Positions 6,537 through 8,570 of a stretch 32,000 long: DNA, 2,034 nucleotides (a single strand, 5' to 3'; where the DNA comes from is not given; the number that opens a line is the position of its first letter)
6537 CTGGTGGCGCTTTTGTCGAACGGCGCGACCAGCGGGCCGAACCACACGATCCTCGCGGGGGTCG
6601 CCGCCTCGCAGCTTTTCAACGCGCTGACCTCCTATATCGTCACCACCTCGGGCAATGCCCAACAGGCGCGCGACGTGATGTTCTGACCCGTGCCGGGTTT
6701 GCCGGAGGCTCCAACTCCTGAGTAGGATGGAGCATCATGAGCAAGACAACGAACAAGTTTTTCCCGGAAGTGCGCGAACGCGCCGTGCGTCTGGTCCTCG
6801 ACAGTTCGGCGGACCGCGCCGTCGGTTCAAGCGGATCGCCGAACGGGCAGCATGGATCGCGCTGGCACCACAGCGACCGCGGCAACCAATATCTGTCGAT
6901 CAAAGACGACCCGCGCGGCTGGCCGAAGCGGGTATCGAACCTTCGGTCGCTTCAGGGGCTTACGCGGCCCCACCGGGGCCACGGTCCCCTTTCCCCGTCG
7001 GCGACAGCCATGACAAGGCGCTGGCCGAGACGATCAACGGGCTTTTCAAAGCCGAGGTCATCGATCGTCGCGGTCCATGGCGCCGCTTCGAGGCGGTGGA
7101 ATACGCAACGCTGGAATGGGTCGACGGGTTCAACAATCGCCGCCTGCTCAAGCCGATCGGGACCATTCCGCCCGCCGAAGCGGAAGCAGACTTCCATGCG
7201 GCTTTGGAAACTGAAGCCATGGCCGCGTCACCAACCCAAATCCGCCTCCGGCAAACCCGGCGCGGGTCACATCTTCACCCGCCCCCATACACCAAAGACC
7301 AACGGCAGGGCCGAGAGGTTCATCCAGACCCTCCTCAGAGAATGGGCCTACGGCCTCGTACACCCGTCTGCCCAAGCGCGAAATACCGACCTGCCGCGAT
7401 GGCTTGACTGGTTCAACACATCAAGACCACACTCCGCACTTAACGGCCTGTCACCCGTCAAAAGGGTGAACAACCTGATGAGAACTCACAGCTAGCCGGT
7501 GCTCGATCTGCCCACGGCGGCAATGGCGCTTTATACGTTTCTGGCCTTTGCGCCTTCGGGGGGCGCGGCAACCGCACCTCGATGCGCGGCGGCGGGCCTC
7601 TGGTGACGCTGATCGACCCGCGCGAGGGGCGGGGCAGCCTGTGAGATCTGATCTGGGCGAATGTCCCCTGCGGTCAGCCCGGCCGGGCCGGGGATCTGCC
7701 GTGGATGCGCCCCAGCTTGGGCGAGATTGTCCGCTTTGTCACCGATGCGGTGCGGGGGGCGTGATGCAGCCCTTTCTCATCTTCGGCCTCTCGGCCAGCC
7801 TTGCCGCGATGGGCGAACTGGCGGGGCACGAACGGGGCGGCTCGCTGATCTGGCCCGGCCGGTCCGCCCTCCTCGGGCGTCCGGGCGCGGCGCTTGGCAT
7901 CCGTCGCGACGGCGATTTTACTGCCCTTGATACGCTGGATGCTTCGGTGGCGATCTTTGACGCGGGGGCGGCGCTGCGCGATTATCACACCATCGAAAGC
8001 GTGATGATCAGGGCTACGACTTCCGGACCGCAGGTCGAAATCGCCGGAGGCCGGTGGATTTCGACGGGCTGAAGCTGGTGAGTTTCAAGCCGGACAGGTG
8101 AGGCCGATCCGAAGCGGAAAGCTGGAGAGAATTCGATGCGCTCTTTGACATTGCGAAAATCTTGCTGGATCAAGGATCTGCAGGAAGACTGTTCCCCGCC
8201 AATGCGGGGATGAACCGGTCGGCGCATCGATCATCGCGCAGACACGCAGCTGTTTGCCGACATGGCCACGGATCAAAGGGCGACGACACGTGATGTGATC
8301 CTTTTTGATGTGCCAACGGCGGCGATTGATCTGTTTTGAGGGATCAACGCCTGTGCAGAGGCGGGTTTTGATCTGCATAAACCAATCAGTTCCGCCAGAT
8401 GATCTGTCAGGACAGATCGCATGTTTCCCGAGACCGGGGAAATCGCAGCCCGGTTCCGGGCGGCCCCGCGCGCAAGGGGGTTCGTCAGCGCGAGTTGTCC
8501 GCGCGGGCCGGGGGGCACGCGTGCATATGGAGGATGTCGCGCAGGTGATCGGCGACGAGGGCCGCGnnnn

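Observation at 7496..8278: Eroded type I-E CRISPR-Cas locus reduced to three cas fragments, a leader and a one-spacer array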

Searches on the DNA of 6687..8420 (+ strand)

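Call 12: search_rna_families(source=window, start=8090, end=8420, threshold=evalue, max_evalue=10, show_alignments=3)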
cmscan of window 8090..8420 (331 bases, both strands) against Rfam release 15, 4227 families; matches with E-value up to 10: 3.
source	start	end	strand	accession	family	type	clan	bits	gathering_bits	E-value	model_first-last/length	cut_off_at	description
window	8103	8213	+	RF00195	RsmY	Gene; sRNA;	CL00106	18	57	0.022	1-121/121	no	RsmY RNA family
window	8181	8216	+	RF01323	CRISPR-DR10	Gene; CRISPR;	-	15.9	39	0.74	1-37/37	no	CRISPR RNA direct repeat element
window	8384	8405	-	RF01138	sR23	Gene; snRNA; snoRNA; CD-box;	-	9.5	45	6.1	33-54/54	no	Small nucleolar RNA sR23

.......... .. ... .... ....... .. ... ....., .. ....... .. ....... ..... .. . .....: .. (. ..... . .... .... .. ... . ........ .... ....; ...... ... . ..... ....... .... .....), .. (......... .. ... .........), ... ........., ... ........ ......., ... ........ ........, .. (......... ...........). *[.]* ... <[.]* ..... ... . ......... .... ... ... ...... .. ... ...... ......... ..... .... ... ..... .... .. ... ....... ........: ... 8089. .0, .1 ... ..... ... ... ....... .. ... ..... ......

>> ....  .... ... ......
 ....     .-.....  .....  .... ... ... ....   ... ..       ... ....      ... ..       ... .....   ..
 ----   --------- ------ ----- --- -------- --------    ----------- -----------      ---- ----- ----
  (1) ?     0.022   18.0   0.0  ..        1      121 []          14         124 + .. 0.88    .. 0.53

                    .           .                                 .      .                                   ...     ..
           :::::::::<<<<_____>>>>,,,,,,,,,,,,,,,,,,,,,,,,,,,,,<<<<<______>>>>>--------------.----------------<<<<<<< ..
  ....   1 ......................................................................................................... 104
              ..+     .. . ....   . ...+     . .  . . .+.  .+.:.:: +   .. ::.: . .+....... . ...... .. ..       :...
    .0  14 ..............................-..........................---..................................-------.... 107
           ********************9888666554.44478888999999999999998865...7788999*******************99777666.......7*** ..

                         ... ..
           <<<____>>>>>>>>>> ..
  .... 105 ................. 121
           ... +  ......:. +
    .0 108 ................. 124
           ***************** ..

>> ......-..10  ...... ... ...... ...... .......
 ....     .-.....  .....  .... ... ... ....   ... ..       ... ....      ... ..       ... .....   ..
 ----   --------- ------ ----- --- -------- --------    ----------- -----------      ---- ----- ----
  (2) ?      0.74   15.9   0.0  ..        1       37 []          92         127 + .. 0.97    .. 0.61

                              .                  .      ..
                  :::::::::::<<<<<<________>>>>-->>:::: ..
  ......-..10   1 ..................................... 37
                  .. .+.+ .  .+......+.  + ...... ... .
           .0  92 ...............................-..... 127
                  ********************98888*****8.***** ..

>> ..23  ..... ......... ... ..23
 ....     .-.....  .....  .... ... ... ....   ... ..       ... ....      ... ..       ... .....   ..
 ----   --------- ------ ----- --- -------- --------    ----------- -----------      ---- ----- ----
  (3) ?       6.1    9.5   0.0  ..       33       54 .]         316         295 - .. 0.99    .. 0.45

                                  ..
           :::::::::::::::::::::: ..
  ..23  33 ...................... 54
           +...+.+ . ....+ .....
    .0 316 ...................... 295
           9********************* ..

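Call 16: search_dna_similar(query=window:7496-8420:+, collection=plasmids, mode=distant, max_rows=25)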
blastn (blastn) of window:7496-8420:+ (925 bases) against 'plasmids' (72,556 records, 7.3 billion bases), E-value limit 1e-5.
Records with a match: 9; places in all: 16; records where one place covers at least 80% of the query: 0.
Best place of each record, by identity: 60-80% 9.
By first word of the organism name: Roseomonas 4; Paracoccus 2; Frigidibacter 1; Haematobacter 1; Thioclava 1.
By predicted mobility (MOB-suite, as given by PLSDB): non-mobilizable 7; mobilizable 1; conjugative 1.
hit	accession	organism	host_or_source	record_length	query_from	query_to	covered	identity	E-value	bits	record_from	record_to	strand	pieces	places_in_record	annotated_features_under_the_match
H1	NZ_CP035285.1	Paracoccus versutus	whole organism,soil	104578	1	217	23%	76.3%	2e-33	151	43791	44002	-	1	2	casA: type I-E CRISPR-associated protein Cse1/CasA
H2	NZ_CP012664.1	Frigidibacter mobilis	oil-production water,oil-production ...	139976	1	217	23%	75.2%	1e-30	141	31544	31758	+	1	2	casA: type I-E CRISPR-associated protein Cse1/CasA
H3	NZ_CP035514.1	Haematobacter massiliensis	single cell,human skin swab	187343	511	722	23%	74.8%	4e-24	121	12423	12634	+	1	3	cas2e: type I-E CRISPR-associated endoribonuclease Cas2e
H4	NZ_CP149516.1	Thioclava sp. GXIMD4215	pure culture,mangrove soil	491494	511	723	23%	70.9%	7e-21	110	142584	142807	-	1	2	cas2e: type I-E CRISPR-associated endoribonuclease Cas2e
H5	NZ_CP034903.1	Roseomonas mucosa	Homo sapiens,tissue sample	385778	15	206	21%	73.2%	8e-14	86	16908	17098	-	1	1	casA: type I-E CRISPR-associated protein Cse1/CasA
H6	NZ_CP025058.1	Roseomonas mucosa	Homo sapiens,Clinical, healthy, human ...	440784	15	206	21%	73.2%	8e-14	86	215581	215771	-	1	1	casA: type I-E CRISPR-associated protein Cse1/CasA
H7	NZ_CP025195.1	Roseomonas mucosa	Homo sapiens,clinical, human skin, ...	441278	15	206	21%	73.2%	8e-14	86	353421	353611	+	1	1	casA: type I-E CRISPR-associated protein Cse1/CasA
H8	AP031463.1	Roseomonas mucosa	Homo sapiens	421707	15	206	21%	73.2%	8e-14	86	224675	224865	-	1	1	casA: type I-E CRISPR-associated protein Cse1/CasA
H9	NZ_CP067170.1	Paracoccus aestuarii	cell culture,isolated from tidal flat ...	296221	298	414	13%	73.7%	8e-8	67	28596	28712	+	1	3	cas5e: type I-E CRISPR-associated protein Cas5/CasD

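Call 17: get_annotated_region(hit=H1, flank=11000)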
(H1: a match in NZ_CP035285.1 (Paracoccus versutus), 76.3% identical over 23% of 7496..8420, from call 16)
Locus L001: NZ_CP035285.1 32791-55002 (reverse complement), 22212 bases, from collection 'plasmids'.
description: Paracoccus versutus strain UW1 plasmid pTAV1, complete sequence
organism: Paracoccus versutus (NCBI taxid 34007)
taxonomy: Bacteria; Pseudomonadota; Alphaproteobacteria; Rhodobacterales; Paracoccaceae; Paracoccus; Paracoccus versutus
host: -; source: whole organism,soil; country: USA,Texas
typing (MOB-suite, as given by PLSDB): mobilizable; replicon rep_cluster_579; relaxase MOBP
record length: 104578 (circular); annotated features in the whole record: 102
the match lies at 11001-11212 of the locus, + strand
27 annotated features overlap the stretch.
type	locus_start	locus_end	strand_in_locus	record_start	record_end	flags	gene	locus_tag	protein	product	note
CDS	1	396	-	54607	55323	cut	-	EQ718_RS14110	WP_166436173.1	hypothetical protein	-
CDS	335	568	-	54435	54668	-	-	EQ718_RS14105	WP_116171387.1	hypothetical protein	-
CDS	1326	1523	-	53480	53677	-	-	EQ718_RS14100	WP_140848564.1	hypothetical protein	-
CDS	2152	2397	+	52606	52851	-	-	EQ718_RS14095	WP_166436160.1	type II toxin-antitoxin system VapB family antitoxin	-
CDS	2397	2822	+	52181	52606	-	-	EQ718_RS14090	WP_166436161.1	type II toxin-antitoxin system VapC family toxin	-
CDS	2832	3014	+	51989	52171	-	-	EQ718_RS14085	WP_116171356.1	hypothetical protein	-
CDS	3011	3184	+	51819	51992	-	-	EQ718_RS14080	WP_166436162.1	hypothetical protein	-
CDS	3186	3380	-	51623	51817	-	-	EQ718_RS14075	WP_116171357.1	hypothetical protein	-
CDS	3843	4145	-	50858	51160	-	-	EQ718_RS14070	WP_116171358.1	type II toxin-antitoxin system RelE/ParE family toxin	GO:0030541 - plasmid partitioning [Evidence IEA]; GO:0051290 - protein heterotetramerization [Evidence IEA]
CDS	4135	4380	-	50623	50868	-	-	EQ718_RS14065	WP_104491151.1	type II toxin-antitoxin system Phd/YefM family antitoxin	-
CDS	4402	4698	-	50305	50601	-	-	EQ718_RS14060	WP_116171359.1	hypothetical protein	-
CDS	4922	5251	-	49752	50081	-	-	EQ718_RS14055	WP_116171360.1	hypothetical protein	-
CDS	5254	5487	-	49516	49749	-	-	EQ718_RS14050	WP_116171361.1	hypothetical protein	-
CDS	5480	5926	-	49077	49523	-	-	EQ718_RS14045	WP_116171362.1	hypothetical protein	-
CDS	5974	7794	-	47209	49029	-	-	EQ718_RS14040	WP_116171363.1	ParB/RepB/Spo0J family partition protein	-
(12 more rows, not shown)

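Call 18: get_annotated_region(hit=H3, flank=10000)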
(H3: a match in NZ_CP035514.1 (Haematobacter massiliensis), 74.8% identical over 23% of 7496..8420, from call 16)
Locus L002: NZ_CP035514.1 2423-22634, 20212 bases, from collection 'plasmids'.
description: Haematobacter massiliensis strain OT1 plasmid pOT1-4, complete sequence
organism: Haematobacter massiliensis (NCBI taxid 195105)
taxonomy: Bacteria; Pseudomonadota; Alphaproteobacteria; Rhodobacterales; Paracoccaceae; Haematobacter; Haematobacter massiliensis
host: -; source: single cell,human skin swab; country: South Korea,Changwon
typing (MOB-suite, as given by PLSDB): non-mobilizable
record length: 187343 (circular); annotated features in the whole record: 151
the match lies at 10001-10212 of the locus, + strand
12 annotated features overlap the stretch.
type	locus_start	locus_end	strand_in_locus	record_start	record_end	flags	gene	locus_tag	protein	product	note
CDS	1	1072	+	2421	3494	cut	-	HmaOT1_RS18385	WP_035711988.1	replication initiator protein A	-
CDS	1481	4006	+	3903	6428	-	-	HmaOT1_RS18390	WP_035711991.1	CRISPR-associated helicase/endonuclease Cas3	-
CDS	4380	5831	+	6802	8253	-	casA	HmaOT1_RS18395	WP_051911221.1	type I-E CRISPR-associated protein Cse1/CasA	GO:0043571 - maintenance of CRISPR repeat elements [Evidence IEA]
CDS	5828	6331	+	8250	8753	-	casB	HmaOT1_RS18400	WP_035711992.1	type I-E CRISPR-associated protein Cse2/CasB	GO:0043571 - maintenance of CRISPR repeat elements [Evidence IEA]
CDS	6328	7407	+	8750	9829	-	cas7e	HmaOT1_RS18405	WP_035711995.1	type I-E CRISPR-associated protein Cas7/Cse4/CasC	GO:0043571 - maintenance of CRISPR repeat elements [Evidence IEA]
CDS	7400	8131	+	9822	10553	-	cas5e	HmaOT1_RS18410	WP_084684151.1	type I-E CRISPR-associated protein Cas5/CasD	GO:0043571 - maintenance of CRISPR repeat elements [Evidence IEA]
CDS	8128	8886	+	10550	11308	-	cas6e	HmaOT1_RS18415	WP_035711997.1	type I-E CRISPR-associated protein Cas6/Cse3/CasE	GO:0043571 - maintenance of CRISPR repeat elements [Evidence IEA]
CDS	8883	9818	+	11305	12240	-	cas1e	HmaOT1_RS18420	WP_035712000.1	type I-E CRISPR-associated endonuclease Cas1e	GO:0051607 - defense response to virus [Evidence IEA]; GO:0043571 - maintenance of CRISPR repeat elements [Evidence IEA]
CDS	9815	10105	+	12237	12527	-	cas2e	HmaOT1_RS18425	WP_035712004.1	type I-E CRISPR-associated endoribonuclease Cas2e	GO:0043571 - maintenance of CRISPR repeat elements [Evidence IEA]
CDS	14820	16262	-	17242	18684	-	-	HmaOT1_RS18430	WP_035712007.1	GntP family permease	-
CDS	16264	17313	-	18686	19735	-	-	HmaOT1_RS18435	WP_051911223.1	patatin-like phospholipase family protein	-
CDS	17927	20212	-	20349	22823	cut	-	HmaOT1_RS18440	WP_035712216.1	TRAP transporter permease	-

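Call 33: search_dna_similar(query=window:8218-8249:+, collection=phages, mode=distant, max_evalue=10)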
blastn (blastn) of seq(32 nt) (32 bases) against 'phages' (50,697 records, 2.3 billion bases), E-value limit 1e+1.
Records with a match: 16; places in all: 16; records where one place covers at least 80% of the query: 0.
Best place of each record, by identity: >=99% 6; 95-99% 9; 90-95% 1.
By first word of the organism name: Gordonia 7; Salmonella 4; Pseudomonas 3; Mycobacterium 2.
By host as written in the record: Gordonia terrae 3612 4; Gordonia rubripertincta NRRL B-16540 3; Mycobacterium smegmatis mc2 155 2; Pseudomonas syringae pv. tomato Pst235 2; Salmonella enterica Hadar 2; Salmonella enterica 2; Pseudomonas syringae CC1557 1.
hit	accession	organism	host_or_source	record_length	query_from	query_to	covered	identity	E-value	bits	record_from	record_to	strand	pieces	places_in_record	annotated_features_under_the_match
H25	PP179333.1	Pseudomonas phage Cruim01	Pseudomonas syringae CC1557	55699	2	24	72%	91.3%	9e-1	34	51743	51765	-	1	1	NinG protein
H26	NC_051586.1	Mycobacterium phage Imvubu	Mycobacterium smegmatis mc2 155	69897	10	29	63%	100.0%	8e-2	37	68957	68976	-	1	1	102: hypothetical protein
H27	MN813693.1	Mycobacterium phage Imvubu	Mycobacterium smegmatis mc2 155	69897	10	29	63%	100.0%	8e-2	37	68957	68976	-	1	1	102: hypothetical protein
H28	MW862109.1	Pseudomonas phage Medea1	Pseudomonas syringae pv. tomato Pst235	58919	4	24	66%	95.2%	9e-1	35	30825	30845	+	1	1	recombination protein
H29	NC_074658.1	Pseudomonas phage Medea1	Pseudomonas syringae pv. tomato Pst235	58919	4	24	66%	95.2%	9e-1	35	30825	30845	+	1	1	recombination protein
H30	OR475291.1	Gordonia phage Soos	Gordonia rubripertincta NRRL B-16540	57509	1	21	66%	95.2%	9e-1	35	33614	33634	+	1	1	52: tape measure protein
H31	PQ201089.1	Gordonia phage Sting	Gordonia rubripertincta NRRL B-16540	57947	1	21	66%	95.2%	9e-1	35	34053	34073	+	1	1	55: tape measure protein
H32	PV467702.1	Gordonia phage Jollymon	Gordonia rubripertincta NRRL B-16540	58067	1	21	66%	95.2%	9e-1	35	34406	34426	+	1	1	56: tape measure protein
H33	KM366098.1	Salmonella phage BP12C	Salmonella enterica Hadar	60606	2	21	63%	95.0%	3e+0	33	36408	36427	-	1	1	tape measure protein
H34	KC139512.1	Salmonella phage FSL SP-088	Salmonella enterica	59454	2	21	63%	95.0%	3e+0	33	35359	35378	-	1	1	tape measure protein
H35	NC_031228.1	Salmonella phage BP12C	Salmonella enterica Hadar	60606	2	21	63%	95.0%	3e+0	33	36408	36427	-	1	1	tail length tape measure protein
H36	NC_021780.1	Salmonella phage FSL SP-088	Salmonella enterica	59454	2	21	63%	95.0%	3e+0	33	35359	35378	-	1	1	tail length tape measure protein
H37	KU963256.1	Gordonia phage Lucky10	Gordonia terrae 3612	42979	4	20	53%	100.0%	3e+0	32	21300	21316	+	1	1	25: hypothetical protein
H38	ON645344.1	Gordonia phage Morkie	Gordonia terrae 3612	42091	4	20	53%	100.0%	3e+0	32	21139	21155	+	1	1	25: hypothetical protein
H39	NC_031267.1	Gordonia phage Lucky10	Gordonia terrae 3612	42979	4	20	53%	100.0%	3e+0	32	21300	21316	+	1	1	25: minor tail protein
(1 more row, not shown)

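Call 34: search_dna_similar(query=window:8218-8249:+, collection=plasmids, mode=distant, max_evalue=10)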
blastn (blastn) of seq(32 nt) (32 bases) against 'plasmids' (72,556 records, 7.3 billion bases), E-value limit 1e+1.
Records with a match: 206; places in all: 211; records where one place covers at least 80% of the query: 10.
Best place of each record, by identity: >=99% 34; 95-99% 85; 90-95% 27; 80-90% 60.
By first word of the organism name: Burkholderia 63; Sinorhizobium 53; Rhizobium 14; Sphingobium 9; Ralstonia 6; Xanthomonas 5; Azospirillum 3; Methylobacterium 3; Caballeronia 3; Rhodococcus 3; and 33 more.
By predicted mobility (MOB-suite, as given by PLSDB): non-mobilizable 112; mobilizable 58; conjugative 36.
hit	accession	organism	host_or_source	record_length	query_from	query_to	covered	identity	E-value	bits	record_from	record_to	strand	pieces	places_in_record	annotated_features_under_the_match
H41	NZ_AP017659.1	Sphingobium cloacae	-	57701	1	30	94%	86.7%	2e-1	37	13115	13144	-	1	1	none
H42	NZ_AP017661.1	Sphingobium cloacae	-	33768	1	30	94%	86.7%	2e-1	37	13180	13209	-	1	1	none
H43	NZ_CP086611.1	Shinella zoogloeoides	-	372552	4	32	91%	89.7%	3e+0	34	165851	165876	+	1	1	none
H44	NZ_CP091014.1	Burkholderia cenocepacia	-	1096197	3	31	91%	86.2%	7e-1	36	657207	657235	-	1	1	none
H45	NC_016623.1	Azospirillum lipoferum 4B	-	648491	3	30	88%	86.2%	9e+0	32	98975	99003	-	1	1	protein-L-isoaspartate(D-aspartate) O-methyltransferase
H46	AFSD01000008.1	Agrobacterium tumefaciens F2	soil near Harbin Institute of Technology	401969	2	27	81%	88.5%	3e+0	35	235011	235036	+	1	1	ribokinase-like domain-containing protein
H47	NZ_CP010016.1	Burkholderia thailandensis 34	-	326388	1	26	81%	88.5%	3e+0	35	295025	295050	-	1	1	TVP38/TMEM64 family protein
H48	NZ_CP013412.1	Burkholderia thailandensis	environmental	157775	1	26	81%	88.5%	3e+0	35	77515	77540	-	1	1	TVP38/TMEM64 family protein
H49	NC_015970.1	Rhodothermus marinus SG0.5JP17-172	-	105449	3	28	81%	88.5%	9e+0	32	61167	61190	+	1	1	hypothetical protein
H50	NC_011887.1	Methylobacterium nodulans ORS 2060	-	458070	2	26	78%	92.0%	2e-1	37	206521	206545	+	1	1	CusA/CzcA family heavy metal efflux RND transporter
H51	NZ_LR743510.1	Methylobacterium bullatum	-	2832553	3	29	84%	85.2%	9e+0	32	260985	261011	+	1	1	none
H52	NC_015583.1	Novosphingobium sp. PP1Y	-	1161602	3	26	75%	91.7%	7e-1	36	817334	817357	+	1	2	none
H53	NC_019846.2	Sinorhizobium meliloti GR4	-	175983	2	25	75%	91.7%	7e-1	36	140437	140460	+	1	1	CusA/CzcA family heavy metal efflux RND transporter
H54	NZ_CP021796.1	Sinorhizobium meliloti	Medicago sativa,Single Cell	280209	2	25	75%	91.7%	7e-1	36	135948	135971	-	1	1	CusA/CzcA family heavy metal efflux RND transporter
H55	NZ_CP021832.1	Sinorhizobium meliloti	Medicago truncatula,Single Cell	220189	2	25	75%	91.7%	7e-1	36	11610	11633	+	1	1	CusA/CzcA family heavy metal efflux RND transporter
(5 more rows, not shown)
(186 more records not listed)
